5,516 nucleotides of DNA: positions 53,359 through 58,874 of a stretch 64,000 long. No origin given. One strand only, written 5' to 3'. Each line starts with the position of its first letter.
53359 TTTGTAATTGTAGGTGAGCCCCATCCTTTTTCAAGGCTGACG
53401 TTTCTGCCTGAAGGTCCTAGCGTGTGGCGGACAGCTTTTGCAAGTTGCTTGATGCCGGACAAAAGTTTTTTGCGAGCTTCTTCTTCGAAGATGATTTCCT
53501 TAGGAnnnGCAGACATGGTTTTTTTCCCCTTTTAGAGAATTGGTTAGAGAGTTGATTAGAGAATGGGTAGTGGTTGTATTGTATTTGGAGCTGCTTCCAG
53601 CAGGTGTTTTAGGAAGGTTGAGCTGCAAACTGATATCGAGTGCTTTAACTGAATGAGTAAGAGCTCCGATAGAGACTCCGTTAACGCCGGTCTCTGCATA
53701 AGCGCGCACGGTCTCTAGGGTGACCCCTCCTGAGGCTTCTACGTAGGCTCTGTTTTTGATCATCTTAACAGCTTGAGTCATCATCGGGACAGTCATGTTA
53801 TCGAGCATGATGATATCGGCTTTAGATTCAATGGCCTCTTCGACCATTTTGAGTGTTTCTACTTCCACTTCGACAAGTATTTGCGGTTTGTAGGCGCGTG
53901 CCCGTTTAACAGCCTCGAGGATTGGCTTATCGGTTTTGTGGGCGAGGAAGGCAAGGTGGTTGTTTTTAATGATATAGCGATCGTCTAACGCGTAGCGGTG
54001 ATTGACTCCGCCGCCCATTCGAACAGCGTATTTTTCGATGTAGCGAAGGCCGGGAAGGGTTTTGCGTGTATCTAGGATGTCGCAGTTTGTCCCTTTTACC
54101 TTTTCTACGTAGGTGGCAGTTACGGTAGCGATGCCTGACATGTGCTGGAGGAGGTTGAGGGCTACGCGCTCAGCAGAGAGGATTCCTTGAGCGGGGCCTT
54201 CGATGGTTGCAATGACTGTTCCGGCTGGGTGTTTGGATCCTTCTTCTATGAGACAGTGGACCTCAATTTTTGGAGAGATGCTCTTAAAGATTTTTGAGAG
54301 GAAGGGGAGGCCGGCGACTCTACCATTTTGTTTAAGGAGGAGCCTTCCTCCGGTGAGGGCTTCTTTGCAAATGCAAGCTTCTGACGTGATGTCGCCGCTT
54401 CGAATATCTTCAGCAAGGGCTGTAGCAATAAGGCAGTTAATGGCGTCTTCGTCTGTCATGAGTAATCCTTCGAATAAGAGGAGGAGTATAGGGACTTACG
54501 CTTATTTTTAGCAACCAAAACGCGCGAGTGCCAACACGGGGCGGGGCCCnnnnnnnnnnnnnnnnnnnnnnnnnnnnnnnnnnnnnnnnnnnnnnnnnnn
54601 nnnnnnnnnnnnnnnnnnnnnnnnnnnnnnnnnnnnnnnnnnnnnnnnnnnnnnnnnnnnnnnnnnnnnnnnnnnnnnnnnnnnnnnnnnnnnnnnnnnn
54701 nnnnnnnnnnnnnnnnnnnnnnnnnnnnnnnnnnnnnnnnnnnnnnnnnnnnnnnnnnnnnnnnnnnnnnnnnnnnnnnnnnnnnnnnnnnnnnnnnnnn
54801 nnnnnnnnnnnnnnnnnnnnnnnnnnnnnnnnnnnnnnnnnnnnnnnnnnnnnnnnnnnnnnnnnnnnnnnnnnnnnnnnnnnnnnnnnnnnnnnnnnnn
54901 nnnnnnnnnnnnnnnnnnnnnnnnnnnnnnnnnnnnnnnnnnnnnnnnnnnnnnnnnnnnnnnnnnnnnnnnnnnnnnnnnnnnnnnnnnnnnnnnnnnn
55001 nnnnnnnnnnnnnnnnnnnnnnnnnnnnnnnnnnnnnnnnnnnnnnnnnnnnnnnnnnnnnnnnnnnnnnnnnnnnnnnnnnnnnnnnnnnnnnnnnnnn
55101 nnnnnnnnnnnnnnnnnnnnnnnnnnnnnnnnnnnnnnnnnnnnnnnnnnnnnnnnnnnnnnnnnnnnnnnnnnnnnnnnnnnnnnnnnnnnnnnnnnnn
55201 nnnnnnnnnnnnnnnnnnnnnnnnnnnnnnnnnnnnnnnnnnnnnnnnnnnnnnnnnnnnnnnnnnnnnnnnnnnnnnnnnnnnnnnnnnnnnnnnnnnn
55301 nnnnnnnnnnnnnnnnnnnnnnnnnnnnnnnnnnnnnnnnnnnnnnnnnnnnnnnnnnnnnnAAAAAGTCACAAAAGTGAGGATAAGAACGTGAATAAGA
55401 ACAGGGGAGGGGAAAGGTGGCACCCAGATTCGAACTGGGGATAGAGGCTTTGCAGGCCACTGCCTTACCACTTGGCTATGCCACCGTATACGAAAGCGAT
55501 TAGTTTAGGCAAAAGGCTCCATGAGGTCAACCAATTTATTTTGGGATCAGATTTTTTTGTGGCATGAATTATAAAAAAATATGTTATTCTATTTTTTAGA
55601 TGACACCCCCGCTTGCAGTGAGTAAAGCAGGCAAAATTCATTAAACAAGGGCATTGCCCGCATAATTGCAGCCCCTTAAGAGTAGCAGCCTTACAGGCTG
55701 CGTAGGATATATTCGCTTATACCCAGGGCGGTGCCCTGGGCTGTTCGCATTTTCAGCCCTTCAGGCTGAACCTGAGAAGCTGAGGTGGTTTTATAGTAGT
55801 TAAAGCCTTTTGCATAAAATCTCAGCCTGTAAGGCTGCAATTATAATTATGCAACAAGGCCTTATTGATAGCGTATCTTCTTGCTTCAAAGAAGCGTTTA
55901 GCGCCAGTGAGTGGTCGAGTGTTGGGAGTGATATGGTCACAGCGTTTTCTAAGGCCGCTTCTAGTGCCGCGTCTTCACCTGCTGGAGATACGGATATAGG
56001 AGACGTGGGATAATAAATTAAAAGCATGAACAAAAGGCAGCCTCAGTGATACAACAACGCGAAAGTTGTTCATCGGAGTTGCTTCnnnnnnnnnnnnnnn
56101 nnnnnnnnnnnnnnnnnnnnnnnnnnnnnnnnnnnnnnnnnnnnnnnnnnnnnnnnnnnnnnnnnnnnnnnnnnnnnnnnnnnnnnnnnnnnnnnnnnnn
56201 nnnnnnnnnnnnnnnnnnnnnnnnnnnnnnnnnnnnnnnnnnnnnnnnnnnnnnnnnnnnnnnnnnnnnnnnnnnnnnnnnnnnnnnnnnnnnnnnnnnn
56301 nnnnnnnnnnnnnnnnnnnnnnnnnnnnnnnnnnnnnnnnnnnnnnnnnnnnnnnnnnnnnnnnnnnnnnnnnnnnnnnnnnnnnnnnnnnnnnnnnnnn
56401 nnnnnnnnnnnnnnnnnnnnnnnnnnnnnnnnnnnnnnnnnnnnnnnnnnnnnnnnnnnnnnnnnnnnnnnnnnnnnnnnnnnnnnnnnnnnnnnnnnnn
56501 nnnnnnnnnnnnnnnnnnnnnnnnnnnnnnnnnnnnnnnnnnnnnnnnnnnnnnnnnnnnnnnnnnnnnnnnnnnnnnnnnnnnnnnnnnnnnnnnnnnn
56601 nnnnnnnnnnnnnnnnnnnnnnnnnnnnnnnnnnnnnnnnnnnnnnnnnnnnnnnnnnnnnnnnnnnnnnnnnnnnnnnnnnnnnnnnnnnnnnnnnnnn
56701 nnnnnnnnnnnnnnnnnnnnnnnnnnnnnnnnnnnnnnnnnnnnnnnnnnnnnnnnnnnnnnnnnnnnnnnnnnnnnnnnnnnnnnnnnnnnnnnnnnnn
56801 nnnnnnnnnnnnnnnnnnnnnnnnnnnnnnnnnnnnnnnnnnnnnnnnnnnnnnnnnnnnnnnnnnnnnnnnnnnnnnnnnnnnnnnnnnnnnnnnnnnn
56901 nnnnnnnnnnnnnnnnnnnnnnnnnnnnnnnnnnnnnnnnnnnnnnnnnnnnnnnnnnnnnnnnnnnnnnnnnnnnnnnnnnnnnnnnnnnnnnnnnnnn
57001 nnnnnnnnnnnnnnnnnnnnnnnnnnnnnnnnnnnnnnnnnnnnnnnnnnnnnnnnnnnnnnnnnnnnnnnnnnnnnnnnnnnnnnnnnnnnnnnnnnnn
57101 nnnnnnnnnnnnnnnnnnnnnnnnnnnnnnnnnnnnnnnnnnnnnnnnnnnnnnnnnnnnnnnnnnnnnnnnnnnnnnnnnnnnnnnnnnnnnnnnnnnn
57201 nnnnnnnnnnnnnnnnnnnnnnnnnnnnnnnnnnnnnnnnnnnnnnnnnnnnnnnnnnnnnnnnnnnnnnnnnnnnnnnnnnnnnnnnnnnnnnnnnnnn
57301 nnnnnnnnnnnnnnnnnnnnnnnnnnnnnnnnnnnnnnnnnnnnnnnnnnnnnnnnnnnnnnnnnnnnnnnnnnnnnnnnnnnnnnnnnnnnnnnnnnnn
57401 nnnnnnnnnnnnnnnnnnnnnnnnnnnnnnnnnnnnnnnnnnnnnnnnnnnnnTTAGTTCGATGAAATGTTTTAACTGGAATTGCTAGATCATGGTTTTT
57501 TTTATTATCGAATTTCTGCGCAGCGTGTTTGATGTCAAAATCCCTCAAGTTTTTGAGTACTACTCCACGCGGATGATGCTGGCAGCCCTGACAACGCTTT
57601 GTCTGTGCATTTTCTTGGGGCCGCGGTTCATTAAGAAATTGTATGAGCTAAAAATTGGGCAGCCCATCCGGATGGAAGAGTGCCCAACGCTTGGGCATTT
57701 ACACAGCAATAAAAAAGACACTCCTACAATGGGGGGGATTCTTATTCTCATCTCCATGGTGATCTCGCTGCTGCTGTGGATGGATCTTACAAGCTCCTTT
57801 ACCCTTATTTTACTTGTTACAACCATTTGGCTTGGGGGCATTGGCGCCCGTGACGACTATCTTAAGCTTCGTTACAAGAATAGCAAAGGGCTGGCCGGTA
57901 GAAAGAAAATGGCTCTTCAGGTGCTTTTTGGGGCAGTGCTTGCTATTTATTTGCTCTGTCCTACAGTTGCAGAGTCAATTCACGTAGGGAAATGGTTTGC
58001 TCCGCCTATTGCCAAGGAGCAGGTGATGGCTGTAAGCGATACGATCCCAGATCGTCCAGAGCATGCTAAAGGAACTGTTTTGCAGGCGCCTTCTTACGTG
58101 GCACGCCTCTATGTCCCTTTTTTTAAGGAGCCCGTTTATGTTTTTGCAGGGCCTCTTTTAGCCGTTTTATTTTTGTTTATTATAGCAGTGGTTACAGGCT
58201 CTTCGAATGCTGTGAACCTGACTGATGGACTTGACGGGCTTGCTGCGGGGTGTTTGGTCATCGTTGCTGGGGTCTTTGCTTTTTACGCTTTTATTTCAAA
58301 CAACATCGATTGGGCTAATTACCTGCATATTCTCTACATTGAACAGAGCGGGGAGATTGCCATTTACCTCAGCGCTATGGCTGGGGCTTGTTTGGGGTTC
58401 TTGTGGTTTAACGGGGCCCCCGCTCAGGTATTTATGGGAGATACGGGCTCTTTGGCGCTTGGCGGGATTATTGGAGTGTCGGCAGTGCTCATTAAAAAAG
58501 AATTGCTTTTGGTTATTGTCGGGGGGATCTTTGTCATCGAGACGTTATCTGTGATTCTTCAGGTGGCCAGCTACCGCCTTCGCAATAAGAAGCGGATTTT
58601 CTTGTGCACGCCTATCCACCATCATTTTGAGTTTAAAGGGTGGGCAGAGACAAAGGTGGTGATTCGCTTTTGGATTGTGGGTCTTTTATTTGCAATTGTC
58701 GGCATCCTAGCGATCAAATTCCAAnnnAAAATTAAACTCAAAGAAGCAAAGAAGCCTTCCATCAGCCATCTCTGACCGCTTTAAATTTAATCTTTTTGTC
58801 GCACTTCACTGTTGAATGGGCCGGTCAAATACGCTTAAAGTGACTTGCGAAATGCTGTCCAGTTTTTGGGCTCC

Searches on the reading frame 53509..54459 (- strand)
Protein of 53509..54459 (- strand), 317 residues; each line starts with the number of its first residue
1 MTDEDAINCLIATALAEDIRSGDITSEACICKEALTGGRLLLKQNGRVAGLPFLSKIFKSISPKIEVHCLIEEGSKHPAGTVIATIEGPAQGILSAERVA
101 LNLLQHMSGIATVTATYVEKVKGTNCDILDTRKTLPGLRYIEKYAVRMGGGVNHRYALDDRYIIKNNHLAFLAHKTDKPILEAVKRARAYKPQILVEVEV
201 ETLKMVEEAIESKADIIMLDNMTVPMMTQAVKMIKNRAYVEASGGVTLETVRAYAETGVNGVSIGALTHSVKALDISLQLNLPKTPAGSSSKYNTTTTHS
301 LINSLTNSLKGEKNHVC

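Call 71: search_protein_families(library=pfam, proteins=[window:53509-54459:-], max_evalue=0.001)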
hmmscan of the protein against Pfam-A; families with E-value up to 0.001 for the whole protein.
window:53509-54459:- (317 aa): 2 families
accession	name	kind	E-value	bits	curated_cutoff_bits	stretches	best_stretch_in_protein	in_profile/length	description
PF01729.25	QRPTase_C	-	2.1e-56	190.7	23.1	1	110-279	1-169/169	Quinolinate phosphoribosyl transferase, C-terminal domain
PF02749.22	QRPTase_N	-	1.8e-18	67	27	1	23-108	1-82/82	Quinolinate phosphoribosyl transferase, N-terminal domain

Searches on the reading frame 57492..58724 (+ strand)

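Call 71: search_protein_families(library=pfam, proteins=[window:57492-58724:+], max_evalue=0.001)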
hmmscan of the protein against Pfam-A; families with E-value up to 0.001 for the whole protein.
window:57492-58724:+ (411 aa): 2 families
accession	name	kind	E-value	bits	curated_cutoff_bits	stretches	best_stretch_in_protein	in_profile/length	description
PF00953.26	Glycos_transf_4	-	2.8e-26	92.8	27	1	216-333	58-158/160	Glycosyl transferase family 4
PF10555.14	MraY_sig1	-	2.5e-05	24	20.1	1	74-86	1-13/13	Phospho-N-acetylmuramoyl-pentapeptide-transferase signature 1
